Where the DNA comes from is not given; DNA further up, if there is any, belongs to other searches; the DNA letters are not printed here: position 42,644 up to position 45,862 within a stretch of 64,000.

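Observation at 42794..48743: Tandem pair of ~975-aa cytoplasmic PHP-domain proteins with two apparently catalytically dead SGNH-like modules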

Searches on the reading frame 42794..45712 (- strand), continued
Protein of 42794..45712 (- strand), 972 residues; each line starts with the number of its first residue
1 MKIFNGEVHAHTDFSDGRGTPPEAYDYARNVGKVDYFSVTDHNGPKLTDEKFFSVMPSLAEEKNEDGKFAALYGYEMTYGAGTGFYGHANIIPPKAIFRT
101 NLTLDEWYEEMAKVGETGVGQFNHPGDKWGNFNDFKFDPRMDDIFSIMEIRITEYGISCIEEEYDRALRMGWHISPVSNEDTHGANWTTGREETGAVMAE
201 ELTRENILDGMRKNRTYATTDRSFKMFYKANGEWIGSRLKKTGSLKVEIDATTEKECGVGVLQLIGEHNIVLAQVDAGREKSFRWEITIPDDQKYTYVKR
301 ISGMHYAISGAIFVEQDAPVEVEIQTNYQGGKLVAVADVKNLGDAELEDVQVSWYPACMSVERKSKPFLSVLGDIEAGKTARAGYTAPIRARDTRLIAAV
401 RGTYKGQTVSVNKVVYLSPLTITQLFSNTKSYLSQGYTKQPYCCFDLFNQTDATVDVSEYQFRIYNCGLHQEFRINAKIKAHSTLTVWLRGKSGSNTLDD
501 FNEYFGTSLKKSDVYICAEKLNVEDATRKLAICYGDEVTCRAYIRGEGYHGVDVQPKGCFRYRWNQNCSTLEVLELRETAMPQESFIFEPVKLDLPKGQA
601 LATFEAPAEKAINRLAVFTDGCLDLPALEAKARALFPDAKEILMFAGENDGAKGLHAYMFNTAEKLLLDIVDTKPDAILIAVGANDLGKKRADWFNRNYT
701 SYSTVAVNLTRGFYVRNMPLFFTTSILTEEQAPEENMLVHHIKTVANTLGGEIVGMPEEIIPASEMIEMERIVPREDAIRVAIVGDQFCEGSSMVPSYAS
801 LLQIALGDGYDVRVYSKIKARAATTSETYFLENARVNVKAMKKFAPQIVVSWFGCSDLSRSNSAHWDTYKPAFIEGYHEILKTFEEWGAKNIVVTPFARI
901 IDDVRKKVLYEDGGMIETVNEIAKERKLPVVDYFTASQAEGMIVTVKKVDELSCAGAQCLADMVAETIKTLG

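Call 58: search_protein_families(library=pfam, proteins=[P0033, P0039, P0036, P0058, P0065], max_evalue=0.01)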
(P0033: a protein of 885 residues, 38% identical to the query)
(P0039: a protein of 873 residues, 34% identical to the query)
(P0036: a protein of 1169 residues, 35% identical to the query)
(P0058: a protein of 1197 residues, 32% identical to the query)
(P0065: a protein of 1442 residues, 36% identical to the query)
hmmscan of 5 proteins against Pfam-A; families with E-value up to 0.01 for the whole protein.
P0033 (885 aa): 2 families
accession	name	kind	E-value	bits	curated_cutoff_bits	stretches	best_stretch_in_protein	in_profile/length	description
PF00932.25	LTD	-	7.1e-07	30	34.3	1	704-800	8-89/109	Lamin Tail Domain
PF12228.14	DUF3604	-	0.00035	19.6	20.4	0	339-380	143-183/591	Protein of unknown function (DUF3604)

P0039 (873 aa): 3 families
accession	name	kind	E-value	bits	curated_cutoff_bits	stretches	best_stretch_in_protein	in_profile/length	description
PF00932.25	LTD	-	4.4e-13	50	34.3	1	693-781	6-76/109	Lamin Tail Domain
PF12228.14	DUF3604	-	0.0019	17.1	20.4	0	324-362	139-176/591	Protein of unknown function (DUF3604)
PF00942.24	CBM_3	-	0.0029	18.5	22.4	0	704-746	8-51/83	Cellulose binding domain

P0036 (1169 aa): 2 families
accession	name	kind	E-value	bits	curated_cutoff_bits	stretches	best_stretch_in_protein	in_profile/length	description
PF00932.25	LTD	-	7.4e-09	36.4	34.3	1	934-1021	7-74/109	Lamin Tail Domain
PF12228.14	DUF3604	-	1.3e-06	27.6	20.4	1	691-742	369-418/591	Protein of unknown function (DUF3604)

P0058 (1197 aa): 2 families
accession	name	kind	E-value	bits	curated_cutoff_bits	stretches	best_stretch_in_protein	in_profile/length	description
PF00932.25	LTD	-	3.7e-11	43.8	34.3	2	956-1089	7-107/109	Lamin Tail Domain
PF12228.14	DUF3604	-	2.4e-07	30.1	20.4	1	575-627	127-178/591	Protein of unknown function (DUF3604)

P0065 (1442 aa): 4 families
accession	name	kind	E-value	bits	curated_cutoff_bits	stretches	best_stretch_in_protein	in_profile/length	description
PF00932.25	LTD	-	8.8e-12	45.8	34.3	1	32-152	2-108/109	Lamin Tail Domain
PF17957.7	Big_7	-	1.4e-11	45.3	24.1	1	308-361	1-53/70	Bacterial Ig domain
PF12228.14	DUF3604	-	5.5e-08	32.1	20.4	1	470-504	132-166/591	Protein of unknown function (DUF3604)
PF01336.31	tRNA_anti-codon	-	4.7e-06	26.9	27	1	1157-1224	1-69/75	OB-fold nucleic acid binding domain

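Call 63: search_protein_families(library=ncbifam, proteins=[L015:17115-17912:+, L015:17938-18648:+], max_evalue=0.001)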
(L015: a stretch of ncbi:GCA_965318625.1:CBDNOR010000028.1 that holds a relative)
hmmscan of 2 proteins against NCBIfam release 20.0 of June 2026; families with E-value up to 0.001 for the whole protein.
L015:17115-17912:+ (265 aa): 2 families
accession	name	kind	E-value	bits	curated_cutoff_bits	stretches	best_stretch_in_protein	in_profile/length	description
NF003842.0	PRK05421.1-4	equivalog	0.00029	20.3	144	0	225-265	223-257/259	endonuclease/exonuclease/phosphatase family protein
TIGR00633.1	xth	equivalog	0.00049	19.7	99.05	0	181-263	180-254/255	exodeoxyribonuclease III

L015:17938-18648:+ (236 aa): 4 families
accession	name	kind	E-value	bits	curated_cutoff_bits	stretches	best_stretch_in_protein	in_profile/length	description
NF006989.0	PRK09454.1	equivalog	4.2e-23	82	264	1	4-228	12-244/251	glycerophosphodiester phosphodiesterase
NF053857.1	LysphglycPlipDStph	equivalog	3e-16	59.6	450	1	4-79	48-123/305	lysophosphatidylglycerol phospholipase D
NF008354.0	PRK11143.1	equivalog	1e-13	51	254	1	3-57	32-86/359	glycerophosphodiester phosphodiesterase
NF041304.3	AvrBs2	equivalog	0.00085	17.3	1000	1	7-78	274-352/716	type III secretion system effector avirulence protein AvrBs2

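Call 67: search_protein_families(library=padloc, proteins=[window:42794-45712:-], max_evalue=0.01)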
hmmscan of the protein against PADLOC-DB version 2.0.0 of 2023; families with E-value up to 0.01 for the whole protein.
window:42794-45712:- (972 aa): 0 families
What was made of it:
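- Tried and rejected: PADLOC gave no defence-system match (call 67), so a defence role was rejected.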

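Call 72: search_protein_families(library=pfam, proteins=[L009:940-2589:+, L009:2745-4499:+, L009:4447-5970:+, L009:5982-7877:+, L009:7971-9965:+, L009:13019-14134:-, L009:14131-15201:-, L009:16526-17464:+, L009:17801-19489:+, L009:19537-21729:-], max_evalue=0.001)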
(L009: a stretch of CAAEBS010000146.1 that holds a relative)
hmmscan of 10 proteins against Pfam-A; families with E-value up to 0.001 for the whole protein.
L009:940-2589:+ (549 aa): 0 families

L009:2745-4499:+ (584 aa): 0 families

L009:4447-5970:+ (507 aa): 1 family
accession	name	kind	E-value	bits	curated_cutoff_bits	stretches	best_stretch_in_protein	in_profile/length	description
PF01547.30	SBP_bac_1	-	2.9e-06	28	26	1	128-376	25-269/307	Bacterial extracellular solute-binding protein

L009:5982-7877:+ (631 aa): 1 family
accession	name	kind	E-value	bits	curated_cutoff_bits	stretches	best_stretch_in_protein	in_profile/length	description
PF03372.29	Exo_endo_phos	-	8.8e-10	39.1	24.5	1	351-606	3-225/225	Endonuclease/Exonuclease/phosphatase family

L009:7971-9965:+ (664 aa): 3 families
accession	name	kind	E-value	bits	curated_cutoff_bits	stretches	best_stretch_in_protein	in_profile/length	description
PF07944.18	Beta-AFase-like_GH127_cat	-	3.3e-29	102.5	24.9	1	100-391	51-330/376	Beta-L-arabinofuranosidase, GH127 catalytic domain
PF20736.2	Glyco_hydro127M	-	1.2e-17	64.2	24.2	1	467-560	2-95/95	Beta-L-arabinofuranosidase, GH127 middle domain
PF07470.19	Glyco_hydro_88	-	0.00062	19.3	26.6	0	283-340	29-81/352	Glycosyl Hydrolase Family 88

L009:13019-14134:- (371 aa): 1 family
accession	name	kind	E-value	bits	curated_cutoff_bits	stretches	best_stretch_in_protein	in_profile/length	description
PF06826.17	Asp-Al_Ex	-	3.2e-32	112.1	27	2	14-182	2-165/167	Predicted Permease Membrane Region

L009:14131-15201:- (356 aa): 1 family
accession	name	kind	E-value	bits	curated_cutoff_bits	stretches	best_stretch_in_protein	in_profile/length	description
PF00149.33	Metallophos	-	2.6e-09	38.2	21.5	1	102-330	2-190/191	Calcineurin-like phosphoesterase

L009:16526-17464:+ (312 aa): 1 family
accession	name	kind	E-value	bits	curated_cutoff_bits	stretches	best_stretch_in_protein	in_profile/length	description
PF13306.12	LRR_5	-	4.7e-18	65.8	27.7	2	209-264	16-68/127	BspA type Leucine rich repeat region (6 copies)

L009:17801-19489:+ (562 aa): 2 families
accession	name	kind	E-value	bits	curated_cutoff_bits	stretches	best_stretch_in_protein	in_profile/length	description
PF13306.12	LRR_5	-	1.2e-98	326.2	27.7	4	365-487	1-121/127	BspA type Leucine rich repeat region (6 copies)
PF13855.12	LRR_8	-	1.3e-10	41.3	27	0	145-180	13-48/61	Leucine rich repeat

L009:19537-21729:- (730 aa): 7 families
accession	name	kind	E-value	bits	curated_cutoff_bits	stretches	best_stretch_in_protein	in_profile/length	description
PF02368.24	Big_2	-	8.1e-76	250.5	22.8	5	364-439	1-77/79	Bacterial Ig-like domain (group 2)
PF22359.2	Big-like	-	4.5e-08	33.6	27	0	144-172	6-34/48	Bacterial Ig-like domain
PF21461.3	HL_N-beta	-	9.6e-07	28.9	27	0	404-438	19-52/57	Hyaluronate lyase, N-terminal beta-sheet domain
PF25354.1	Ig_NUP210_16th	-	0.0001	22.1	27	0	54-84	30-60/72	NUP210-like, Ig-like domain 16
PF23486.1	Ig_TMEM132_5th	-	0.00015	22.3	28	0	403-446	90-133/137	TMEM132 fifth domain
PF21764.3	Invasin_D4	-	0.00021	22.1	27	0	382-426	23-66/88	Invasin, domain 4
PF20578.4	aBig_2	-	0.00037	20.7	27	0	112-173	8-69/89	Atrophied bacterial Ig domain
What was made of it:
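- An EEP gene and a metallophosphoesterase gene in L009 (call 72).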

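Call 76: search_protein_families(library=pfam, proteins=[L016:429-2531:+, L016:5718-7775:+, L009:940-2589:+, L009:2745-4499:+, L015:18736-21546:-], max_evalue=0.05)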
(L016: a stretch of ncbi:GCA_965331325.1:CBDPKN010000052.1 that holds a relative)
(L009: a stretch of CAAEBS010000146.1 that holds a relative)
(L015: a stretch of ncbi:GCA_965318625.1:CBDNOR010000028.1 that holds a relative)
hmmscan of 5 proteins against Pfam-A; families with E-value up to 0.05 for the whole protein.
L016:429-2531:+ (700 aa): 3 families
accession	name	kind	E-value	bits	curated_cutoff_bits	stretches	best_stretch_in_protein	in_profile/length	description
PF00753.33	Lactamase_B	-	0.00011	22.6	22.7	1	437-514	6-75/196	Metallo-beta-lactamase superfamily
PF02838.20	Glyco_hydro_20b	-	0.004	18.3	26.1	0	235-269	78-112/124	Glycosyl hydrolase family 20, domain 2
PF02097.20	Filo_VP35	-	0.012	15.2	27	1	546-602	133-188/342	Filoviridae VP35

L016:5718-7775:+ (686 aa): 5 families
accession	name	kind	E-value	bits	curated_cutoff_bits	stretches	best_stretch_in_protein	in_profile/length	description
PF02065.24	Melibiase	-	2.8e-135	451.2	27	1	285-630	2-347/347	Melibiase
PF16875.11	Glyco_hydro_36N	-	1.9e-67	227.9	27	1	28-280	1-253/253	Glycosyl hydrolase family 36 N-terminal domain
PF16874.11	Glyco_hydro_36C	-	3.5e-08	34.2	27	1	647-686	5-45/77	Glycosyl hydrolase family 36 C-terminal domain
PF01055.32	Glyco_hydro_31_2nd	-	1.1e-05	25.4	23.5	1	340-505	21-192/328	Glycosyl hydrolases family 31 TIM-barrel domain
PF02638.21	GHL10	-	0.0037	16.8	27.9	1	389-467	72-155/311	Glycosyl hydrolase-like 10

L009:940-2589:+ (549 aa): 0 families

L009:2745-4499:+ (584 aa): 1 family
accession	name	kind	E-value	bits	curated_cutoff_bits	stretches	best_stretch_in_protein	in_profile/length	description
PF17141.9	DUF5114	-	0.038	15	27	1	96-137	43-82/88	Domain of unknown function (DUF5114)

L015:18736-21546:- (936 aa): 1 family
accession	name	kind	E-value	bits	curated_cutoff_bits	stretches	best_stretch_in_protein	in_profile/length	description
PF09992.14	NAGPA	-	1.7e-19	71.1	25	1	291-435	37-169/169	Phosphodiester glycosidase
